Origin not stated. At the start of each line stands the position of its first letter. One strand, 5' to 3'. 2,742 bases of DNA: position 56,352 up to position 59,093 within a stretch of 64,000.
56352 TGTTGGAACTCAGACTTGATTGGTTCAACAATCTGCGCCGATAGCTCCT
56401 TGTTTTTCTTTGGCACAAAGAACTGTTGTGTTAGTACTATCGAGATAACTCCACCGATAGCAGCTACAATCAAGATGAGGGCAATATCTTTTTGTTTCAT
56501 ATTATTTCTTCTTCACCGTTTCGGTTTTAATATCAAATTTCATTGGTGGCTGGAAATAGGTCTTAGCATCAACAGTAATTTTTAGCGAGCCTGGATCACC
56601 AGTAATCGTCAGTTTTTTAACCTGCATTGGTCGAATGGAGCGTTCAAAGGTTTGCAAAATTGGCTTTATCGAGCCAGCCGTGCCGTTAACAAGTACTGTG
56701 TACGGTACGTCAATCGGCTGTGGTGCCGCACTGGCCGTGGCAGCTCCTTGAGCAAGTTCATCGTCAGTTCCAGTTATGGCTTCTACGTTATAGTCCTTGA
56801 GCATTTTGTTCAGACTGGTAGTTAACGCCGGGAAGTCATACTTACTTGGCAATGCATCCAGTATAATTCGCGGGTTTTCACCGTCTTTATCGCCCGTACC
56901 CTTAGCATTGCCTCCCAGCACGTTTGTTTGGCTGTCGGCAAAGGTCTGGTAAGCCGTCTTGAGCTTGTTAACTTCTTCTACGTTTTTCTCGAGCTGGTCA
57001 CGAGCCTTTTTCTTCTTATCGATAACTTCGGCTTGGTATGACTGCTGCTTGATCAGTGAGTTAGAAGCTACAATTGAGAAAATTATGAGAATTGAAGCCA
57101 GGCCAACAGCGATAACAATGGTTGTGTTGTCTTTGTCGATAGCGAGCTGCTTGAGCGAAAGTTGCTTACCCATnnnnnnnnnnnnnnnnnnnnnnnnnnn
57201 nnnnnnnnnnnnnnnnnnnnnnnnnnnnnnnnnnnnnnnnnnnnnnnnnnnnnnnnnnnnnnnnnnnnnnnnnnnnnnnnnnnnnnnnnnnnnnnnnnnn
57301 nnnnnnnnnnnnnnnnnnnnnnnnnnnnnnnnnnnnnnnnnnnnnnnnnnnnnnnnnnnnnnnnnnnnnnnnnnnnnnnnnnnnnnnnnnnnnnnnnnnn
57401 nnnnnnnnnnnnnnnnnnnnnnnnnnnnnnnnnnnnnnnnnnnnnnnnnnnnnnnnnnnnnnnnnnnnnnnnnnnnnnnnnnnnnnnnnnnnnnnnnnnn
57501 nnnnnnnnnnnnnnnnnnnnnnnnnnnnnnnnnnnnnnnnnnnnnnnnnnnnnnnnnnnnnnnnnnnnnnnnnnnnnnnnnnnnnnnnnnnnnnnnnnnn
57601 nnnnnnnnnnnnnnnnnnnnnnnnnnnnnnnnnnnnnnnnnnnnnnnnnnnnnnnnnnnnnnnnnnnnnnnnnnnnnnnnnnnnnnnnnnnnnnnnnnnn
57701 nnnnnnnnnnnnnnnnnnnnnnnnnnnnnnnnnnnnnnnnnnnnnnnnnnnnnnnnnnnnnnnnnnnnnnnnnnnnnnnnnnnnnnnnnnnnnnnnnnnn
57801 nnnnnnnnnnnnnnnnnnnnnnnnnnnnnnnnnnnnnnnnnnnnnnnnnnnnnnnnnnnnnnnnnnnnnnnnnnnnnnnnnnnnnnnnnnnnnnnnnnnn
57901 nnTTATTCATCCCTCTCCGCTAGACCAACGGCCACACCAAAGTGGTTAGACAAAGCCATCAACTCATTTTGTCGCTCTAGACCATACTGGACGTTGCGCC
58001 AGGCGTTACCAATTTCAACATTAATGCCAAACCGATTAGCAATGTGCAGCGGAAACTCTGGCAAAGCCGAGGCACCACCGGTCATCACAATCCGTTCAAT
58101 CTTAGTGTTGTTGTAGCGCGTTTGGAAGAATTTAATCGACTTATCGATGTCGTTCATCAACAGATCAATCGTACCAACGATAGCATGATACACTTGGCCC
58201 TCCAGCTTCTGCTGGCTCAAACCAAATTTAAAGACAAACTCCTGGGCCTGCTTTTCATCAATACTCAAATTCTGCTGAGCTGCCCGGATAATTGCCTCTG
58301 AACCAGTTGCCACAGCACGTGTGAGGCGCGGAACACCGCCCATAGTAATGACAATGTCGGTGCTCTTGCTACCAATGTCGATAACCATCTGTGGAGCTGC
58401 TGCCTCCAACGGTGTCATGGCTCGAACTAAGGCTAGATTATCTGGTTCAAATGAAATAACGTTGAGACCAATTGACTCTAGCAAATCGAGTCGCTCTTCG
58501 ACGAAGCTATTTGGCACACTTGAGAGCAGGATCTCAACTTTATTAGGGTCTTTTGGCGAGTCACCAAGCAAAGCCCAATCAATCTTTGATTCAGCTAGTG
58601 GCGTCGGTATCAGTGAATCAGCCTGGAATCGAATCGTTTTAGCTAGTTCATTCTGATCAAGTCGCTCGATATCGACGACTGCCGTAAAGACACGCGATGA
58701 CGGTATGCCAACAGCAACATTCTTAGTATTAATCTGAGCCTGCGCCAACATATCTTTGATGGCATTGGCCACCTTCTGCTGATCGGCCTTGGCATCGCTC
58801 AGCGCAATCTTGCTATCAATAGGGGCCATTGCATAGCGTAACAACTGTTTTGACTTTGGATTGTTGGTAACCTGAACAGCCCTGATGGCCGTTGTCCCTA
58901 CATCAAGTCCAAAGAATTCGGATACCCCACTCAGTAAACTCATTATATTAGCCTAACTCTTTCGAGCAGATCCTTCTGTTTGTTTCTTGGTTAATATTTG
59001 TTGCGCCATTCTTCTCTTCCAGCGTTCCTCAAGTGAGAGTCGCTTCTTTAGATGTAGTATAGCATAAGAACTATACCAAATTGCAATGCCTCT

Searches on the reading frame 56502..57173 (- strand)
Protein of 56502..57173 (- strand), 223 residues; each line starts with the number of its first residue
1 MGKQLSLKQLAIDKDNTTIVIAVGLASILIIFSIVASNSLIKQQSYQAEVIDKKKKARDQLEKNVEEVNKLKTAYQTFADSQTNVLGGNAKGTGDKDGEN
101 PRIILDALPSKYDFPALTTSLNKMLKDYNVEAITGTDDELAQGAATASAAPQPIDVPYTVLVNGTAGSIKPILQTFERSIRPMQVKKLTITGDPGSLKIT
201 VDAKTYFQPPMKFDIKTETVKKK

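Call 3: search_protein_families(library=pfam, proteins=[window:56502-57173:-], max_evalue=1)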
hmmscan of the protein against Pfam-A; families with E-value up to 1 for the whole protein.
window:56502-57173:- (223 aa): 1 family
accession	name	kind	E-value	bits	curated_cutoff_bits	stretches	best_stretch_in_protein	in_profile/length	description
PF17247.7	DUF5316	-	0.18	12.1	28.7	1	18-60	5-47/74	Family of unknown function (DUF5316)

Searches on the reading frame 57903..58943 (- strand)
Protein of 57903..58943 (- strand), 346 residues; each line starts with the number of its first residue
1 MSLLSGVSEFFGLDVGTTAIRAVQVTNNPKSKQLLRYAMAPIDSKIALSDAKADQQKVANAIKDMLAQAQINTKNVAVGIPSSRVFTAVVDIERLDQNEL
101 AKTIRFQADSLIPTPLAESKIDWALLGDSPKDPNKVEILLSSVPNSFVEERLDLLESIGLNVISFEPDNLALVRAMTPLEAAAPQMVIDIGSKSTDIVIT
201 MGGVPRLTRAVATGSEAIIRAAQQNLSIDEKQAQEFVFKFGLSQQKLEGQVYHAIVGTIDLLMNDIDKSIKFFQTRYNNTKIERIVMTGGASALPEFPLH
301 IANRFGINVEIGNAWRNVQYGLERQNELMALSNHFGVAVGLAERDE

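Call 3: search_protein_families(library=pfam, proteins=[window:57903-58943:-], max_evalue=1)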
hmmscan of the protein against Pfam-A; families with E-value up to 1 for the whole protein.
window:57903-58943:- (346 aa): 10 families
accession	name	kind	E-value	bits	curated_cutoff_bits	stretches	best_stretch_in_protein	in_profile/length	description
PF11104.14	PilM_2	-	1.2e-40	139.9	27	1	12-344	1-338/340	Type IV pilus assembly protein PilM;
PF14450.12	FtsA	-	3e-10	41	31.8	1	186-316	1-118/127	Cell division protein FtsA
PF06723.19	MreB_Mbl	-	1.1e-06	28.2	27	1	165-250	127-218/327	MreB/Mbl protein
PF25216.1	Volactin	-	1.7e-06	28.2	35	1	188-305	171-291/321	Volactin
PF05134.19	T2SSL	-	0.0035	17.2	25.5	1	62-172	31-138/231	Type II secretion system (T2SS), protein L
PF00370.27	FGGY_N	-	0.0041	17.2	28.8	1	11-93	3-88/245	FGGY family of carbohydrate kinases, N-terminal domain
PF14541.11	TAXi_C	-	0.032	14.5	23.9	1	219-316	16-114/161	Xylanase inhibitor C-terminal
PF08841.16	DDR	-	0.069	12.6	24.6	1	163-244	114-194/328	Diol dehydratase reactivase ATPase-like domain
PF01869.26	BcrAD_BadFG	-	0.19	11.6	31.5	0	12-77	2-63/271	BadF/BadG/BcrA/BcrD ATPase family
PF21522.3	MreB-like_C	-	0.37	11.8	27.8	1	187-231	1-49/123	Archaeal actin homologue MreB-like, C-terminal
